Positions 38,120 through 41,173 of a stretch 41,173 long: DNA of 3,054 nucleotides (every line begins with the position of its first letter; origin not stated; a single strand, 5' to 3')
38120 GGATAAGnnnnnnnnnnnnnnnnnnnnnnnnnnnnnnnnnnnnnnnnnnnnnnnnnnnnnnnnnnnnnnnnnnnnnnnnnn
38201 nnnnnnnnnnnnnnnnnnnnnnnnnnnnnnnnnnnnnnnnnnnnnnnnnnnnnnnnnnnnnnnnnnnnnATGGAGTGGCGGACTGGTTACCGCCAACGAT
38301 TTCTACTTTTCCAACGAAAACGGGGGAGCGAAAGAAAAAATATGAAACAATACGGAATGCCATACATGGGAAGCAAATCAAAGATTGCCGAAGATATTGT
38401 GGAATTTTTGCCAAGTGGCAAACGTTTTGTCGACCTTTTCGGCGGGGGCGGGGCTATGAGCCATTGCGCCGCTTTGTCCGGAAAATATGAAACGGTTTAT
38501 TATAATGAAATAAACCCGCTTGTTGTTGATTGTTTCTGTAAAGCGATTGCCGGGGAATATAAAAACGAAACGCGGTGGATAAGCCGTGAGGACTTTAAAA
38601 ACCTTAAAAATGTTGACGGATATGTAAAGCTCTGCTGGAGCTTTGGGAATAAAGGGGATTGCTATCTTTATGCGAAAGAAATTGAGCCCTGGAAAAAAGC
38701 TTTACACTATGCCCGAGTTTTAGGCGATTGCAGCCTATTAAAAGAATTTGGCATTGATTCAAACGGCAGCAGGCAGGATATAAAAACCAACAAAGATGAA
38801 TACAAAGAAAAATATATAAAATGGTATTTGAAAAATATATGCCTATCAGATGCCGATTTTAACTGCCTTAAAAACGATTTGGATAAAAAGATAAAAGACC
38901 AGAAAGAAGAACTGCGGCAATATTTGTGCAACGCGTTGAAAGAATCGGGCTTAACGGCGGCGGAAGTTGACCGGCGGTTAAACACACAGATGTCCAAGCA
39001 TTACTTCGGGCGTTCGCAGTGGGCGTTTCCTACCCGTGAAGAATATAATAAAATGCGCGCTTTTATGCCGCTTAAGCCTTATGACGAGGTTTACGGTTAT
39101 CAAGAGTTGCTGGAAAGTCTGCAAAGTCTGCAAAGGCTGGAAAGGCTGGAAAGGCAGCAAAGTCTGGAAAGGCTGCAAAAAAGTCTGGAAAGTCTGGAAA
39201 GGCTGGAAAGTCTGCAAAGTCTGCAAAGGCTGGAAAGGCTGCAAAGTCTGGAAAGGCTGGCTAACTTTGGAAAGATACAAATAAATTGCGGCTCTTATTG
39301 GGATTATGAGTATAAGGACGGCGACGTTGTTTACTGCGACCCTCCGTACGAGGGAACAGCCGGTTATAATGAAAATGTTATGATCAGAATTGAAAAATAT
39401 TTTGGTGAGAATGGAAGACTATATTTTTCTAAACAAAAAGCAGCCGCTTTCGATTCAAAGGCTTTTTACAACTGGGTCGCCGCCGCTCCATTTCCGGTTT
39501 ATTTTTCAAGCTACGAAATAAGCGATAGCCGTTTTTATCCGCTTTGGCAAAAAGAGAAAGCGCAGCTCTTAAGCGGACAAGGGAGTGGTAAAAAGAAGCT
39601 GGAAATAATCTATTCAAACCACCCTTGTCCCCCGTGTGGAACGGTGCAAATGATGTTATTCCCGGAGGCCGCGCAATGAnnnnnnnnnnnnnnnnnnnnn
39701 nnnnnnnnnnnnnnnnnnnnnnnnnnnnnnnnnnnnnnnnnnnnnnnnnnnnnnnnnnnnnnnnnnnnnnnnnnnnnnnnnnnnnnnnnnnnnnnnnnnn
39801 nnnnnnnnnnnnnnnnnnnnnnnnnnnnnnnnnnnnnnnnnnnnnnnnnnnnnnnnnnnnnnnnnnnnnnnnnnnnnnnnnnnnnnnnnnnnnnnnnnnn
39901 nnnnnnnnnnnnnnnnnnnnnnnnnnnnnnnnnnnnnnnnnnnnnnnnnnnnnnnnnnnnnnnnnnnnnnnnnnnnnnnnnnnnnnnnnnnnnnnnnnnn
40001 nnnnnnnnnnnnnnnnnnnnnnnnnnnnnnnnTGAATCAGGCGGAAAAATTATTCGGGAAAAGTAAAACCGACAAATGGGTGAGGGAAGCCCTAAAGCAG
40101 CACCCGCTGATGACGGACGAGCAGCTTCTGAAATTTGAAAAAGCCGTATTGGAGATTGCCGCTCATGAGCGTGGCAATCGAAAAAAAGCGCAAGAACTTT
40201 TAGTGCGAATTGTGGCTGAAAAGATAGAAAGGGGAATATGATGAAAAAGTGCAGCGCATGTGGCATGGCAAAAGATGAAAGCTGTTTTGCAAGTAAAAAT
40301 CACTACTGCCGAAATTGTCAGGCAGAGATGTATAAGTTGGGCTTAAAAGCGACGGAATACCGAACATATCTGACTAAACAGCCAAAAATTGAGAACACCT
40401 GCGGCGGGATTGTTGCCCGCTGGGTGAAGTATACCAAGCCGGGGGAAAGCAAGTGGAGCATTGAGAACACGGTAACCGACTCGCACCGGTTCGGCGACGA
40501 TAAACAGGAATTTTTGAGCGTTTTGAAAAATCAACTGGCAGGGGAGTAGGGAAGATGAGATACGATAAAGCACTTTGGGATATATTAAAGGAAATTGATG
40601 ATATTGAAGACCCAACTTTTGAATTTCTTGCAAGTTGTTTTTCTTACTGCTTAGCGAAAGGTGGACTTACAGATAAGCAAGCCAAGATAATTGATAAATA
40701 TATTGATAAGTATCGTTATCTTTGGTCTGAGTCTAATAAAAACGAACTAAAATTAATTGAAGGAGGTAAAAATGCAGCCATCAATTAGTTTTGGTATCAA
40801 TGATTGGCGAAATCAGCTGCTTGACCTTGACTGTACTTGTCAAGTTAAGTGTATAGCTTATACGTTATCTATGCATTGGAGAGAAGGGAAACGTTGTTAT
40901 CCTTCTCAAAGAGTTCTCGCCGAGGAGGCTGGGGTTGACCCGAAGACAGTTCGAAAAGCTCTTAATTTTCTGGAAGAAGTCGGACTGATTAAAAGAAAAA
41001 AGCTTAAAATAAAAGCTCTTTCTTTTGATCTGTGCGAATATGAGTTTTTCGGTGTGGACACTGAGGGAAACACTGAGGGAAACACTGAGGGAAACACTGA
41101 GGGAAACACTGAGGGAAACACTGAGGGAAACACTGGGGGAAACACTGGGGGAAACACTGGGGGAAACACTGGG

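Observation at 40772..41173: Replication initiator gene with an embedded 12-bp iteron array that wraps the window ends (lambda-O-like ori-in-gene; circular permutation)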

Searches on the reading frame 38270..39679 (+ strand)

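Call 7: search_protein_families(library=pfam, max_evalue=1, proteins=[window:38270-39679:+])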
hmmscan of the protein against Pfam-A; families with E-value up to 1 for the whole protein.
window:38270-39679:+ (469 aa): 4 families
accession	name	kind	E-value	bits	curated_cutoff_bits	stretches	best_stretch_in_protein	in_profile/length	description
PF02086.21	MethyltransfD12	-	3e-15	57.1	22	2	32-144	1-114/253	D12 class N6 adenine-specific DNA methyltransferase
PF03602.21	Cons_hypoth95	-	1.2e-05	25.6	24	2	350-392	113-156/182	Conserved hypothetical protein 95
PF18953.6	SAP_new25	-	0.00046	20.2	26.3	1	26-51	18-43/51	SAP domain-containing new25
PF02475.24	TRM5-TYW2_MTfase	-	0.24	11.8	28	1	43-94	30-81/164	TRM5/TYW2 methyltransferase domain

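Call 8: search_protein_families(library=phrogs, max_evalue=0.01, proteins=[window:38270-39679:+])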
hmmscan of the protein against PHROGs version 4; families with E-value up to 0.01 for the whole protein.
window:38270-39679:+ (469 aa): 6 families
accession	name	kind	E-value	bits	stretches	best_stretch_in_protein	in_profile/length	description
phrog_56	-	other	1.4e-29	104.9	2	23-125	58-180/647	DNA methyltransferase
phrog_36652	-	unknown function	6.1e-18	66.3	2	297-367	28-100/219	-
phrog_6952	-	other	4.9e-05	24.3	1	226-311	5-88/181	DNA methyltransferase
phrog_23217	-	unknown function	0.00021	22.4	1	31-94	8-68/109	-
phrog_1996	-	other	0.00043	21.2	1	347-369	50-76/150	DNA methyltransferase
phrog_116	-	other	0.001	18.5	0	46-89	203-245/779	DNA methyltransferase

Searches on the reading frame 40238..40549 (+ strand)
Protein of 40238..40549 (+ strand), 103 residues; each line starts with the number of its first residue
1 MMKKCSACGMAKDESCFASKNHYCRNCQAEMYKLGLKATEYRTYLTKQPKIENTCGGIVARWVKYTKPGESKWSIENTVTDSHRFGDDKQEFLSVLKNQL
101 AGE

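Call 7: search_protein_families(library=pfam, max_evalue=1, proteins=[window:40238-40549:+])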
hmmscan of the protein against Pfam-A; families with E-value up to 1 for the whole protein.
window:40238-40549:+ (103 aa): 3 families
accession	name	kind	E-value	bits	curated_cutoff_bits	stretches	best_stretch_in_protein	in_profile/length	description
PF10764.14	Gin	-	0.0019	18.6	27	1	5-46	1-42/45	Inhibitor of sigma-G Gin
PF14952.11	zf-tcix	-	0.24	11.4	31.2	1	3-28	11-36/42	Putative treble-clef, zinc-finger, Zn-binding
PF15913.10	Furin-like_2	-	0.28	11.9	28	1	2-35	51-82/102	Furin-like repeat, cysteine-rich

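Call 8: search_protein_families(library=phrogs, max_evalue=0.01, proteins=[window:40238-40549:+])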
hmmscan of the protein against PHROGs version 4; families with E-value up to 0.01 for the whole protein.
window:40238-40549:+ (103 aa): 1 family
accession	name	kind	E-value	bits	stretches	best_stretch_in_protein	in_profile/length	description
phrog_2255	-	DNA, RNA and nucleotide metabolism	0.0043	17.5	1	1-44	52-103/211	HNH endonuclease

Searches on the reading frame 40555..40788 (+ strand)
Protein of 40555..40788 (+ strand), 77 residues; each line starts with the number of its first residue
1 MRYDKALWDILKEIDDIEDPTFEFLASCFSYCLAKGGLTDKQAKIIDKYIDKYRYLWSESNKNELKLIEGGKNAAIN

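Call 7: search_protein_families(library=pfam, max_evalue=1, proteins=[window:40555-40788:+])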
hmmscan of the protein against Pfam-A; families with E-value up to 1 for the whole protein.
window:40555-40788:+ (77 aa): 1 family
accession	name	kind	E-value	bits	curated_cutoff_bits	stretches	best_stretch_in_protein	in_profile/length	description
PF02252.23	PA28_C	-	0.1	12.8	20.9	1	9-65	53-107/145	Proteasome activator PA28, C-terminal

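Call 8: search_protein_families(library=phrogs, max_evalue=0.01, proteins=[window:40555-40788:+])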
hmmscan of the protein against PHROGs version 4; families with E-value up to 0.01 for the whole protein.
window:40555-40788:+ (77 aa): 1 family
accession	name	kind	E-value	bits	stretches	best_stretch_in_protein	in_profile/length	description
phrog_29703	-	unknown function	0.0031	18.7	1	10-54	16-61/72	-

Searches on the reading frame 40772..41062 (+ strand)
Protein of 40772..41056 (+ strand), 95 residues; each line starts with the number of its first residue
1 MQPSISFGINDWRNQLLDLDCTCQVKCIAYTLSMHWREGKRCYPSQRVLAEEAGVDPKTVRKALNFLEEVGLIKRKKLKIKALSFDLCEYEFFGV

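Call 89: search_protein_representatives(protein=window:40772-41056:+)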
Query: 95 residues. Proteins with E-value up to 0.001 (for the whole library): 134; up to 1e-10: 12; up to 1e-30: 2. The best 134 are listed.
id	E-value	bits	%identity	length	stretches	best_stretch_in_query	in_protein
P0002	7.8e-33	129.1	100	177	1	34-95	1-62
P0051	7.0e-31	122.9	63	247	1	4-95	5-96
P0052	2.7e-27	111.4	56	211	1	5-95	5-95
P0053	1.7e-15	73.5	48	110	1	6-95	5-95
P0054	6.0e-14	68.6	48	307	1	4-95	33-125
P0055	2.2e-13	66.8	43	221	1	5-95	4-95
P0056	5.9e-13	65.4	42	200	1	6-95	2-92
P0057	1.3e-12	64.3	40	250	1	6-95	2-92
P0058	1.0e-11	61.4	74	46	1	1-39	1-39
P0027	1.3e-11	61.1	41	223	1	1-95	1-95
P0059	5.9e-11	59.0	44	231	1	6-95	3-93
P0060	8.5e-11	58.5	41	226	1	6-95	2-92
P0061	6.2e-10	55.7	41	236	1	8-95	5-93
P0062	7.4e-10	55.5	38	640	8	49-77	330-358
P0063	1.8e-09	54.2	40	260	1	7-95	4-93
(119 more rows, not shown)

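Call 98: search_solved_structures(query=A6, max_evalue=1)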
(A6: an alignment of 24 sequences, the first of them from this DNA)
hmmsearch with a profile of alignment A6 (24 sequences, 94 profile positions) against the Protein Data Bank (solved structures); distinct sequences matched with E-value up to 1: 44.
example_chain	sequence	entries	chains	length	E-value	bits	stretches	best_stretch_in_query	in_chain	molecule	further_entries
6sbs_A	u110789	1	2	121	0.0016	21.8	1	40-80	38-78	Regulatory protein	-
2lvs_A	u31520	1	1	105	0.022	18.1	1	45-83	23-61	Putative uncharacterized protein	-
1uly_A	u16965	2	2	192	0.025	17.9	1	43-83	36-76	hypothetical protein PH1932 | hypothetical transcription regulator protein, PH1932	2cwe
4egy_A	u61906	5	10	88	0.034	17.5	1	40-70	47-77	Arabinose metabolism transcriptional repressor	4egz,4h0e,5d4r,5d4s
3neu_A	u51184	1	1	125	0.07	16.5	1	37-75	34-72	Lin1836 protein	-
8pqm_A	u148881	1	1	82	0.09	16.1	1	42-79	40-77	FadR family transcriptional regulator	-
7ueb_E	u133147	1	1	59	0.1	16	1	42-74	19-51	PscE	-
1lj9_A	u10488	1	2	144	0.12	15.7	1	45-77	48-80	transcriptional regulator SlyA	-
3bwg_A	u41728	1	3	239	0.15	15.4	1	29-71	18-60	Uncharacterized HTH-type transcriptional regulator yydK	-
2d1h_A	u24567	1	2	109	0.18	15.2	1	46-88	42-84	109aa long hypothetical transcriptional regulator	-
2b0l_A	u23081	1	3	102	0.19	15.1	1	45-85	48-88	GTP-sensing transcriptional pleiotropic repressor codY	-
8za5_A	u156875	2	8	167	0.21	15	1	43-78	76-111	MarR-family transcriptional regulator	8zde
4mnu_A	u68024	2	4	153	0.22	14.9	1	46-79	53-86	SlyA-like transcription regulator | MarR family transcriptional regulator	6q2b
9vg2_A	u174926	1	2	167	0.22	14.9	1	43-78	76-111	MarR-family transcriptional regulator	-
1ku9_A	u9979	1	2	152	0.23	14.8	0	21-72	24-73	hypothetical protein MJ223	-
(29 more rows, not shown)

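Call 99: search_protein_families(library=pfam, alignment_id=A6, max_evalue=0.01)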
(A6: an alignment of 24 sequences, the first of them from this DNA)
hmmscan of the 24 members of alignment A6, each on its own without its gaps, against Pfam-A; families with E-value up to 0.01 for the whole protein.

A. member 1, seq(97 aa): 10 families
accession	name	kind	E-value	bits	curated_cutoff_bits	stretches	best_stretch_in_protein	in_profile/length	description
PF13730.12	HTH_36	-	9.3e-09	35.4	25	1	38-73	21-55/55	Helix-turn-helix domain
PF00392.27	GntR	-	2e-06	27.8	27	1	44-77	25-58/64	Bacterial regulatory proteins, gntR family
PF13545.12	HTH_Crp_2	-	2.7e-05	24.5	27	1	41-81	20-62/70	Crp-like helix-turn-helix domain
PF13412.12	HTH_24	-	0.00017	21.5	21.9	1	45-74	19-48/48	Winged helix-turn-helix DNA-binding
PF05732.17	RepL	-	0.0018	18.3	20.3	1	42-77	74-109/164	Firmicute plasmid replication protein (RepL)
PF08220.18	HTH_DeoR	-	0.0024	18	21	1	49-75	20-46/57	DeoR-like helix-turn-helix domain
PF04182.18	B-block_TFIIIC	-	0.004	17.6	22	1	46-88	21-65/73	B-block binding subunit of TFIIIC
PF03428.19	RP-C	-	0.0065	16.7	24.4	1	35-76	61-104/175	Replication protein C N-terminal domain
PF01978.25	TrmB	-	0.0086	16.3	25.6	0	49-78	28-57/68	Sugar-specific transcriptional regulator TrmB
PF01325.25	Fe_dep_repress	-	0.0098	16.5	26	0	40-77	19-56/60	Iron dependent repressor, N-terminal DNA binding domain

B. families by the number of members that match (of 24 scanned): 27 families (the first 25 are shown)
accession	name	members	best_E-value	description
PF13730.12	HTH_36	24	1.3e-15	Helix-turn-helix domain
PF00392.27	GntR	7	1.9e-06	Bacterial regulatory proteins, gntR family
PF13545.12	HTH_Crp_2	5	2.7e-05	Crp-like helix-turn-helix domain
PF01978.25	TrmB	5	0.00012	Sugar-specific transcriptional regulator TrmB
PF21984.2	DnaD_N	5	0.00062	DnaD N-terminal domain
PF01047.28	MarR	4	2.9e-05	MarR family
PF13412.12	HTH_24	4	0.00017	Winged helix-turn-helix DNA-binding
PF08279.18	HTH_11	3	0.00016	HTH domain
PF03428.19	RP-C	3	0.003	Replication protein C N-terminal domain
PF14502.12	HTH_41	2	0.00045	Helix-turn-helix domain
PF12802.13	MarR_2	2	0.00078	MarR family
PF05732.17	RepL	2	0.0018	Firmicute plasmid replication protein (RepL)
PF01325.25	Fe_dep_repress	2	0.0019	Iron dependent repressor, N-terminal DNA binding domain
PF15977.11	HTH_46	1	0.00022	Winged helix-turn-helix DNA binding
PF17007.11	HTH_micro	1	0.00065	HTH-like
PF04492.19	Phage_rep_O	1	0.0012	Bacteriophage replication protein O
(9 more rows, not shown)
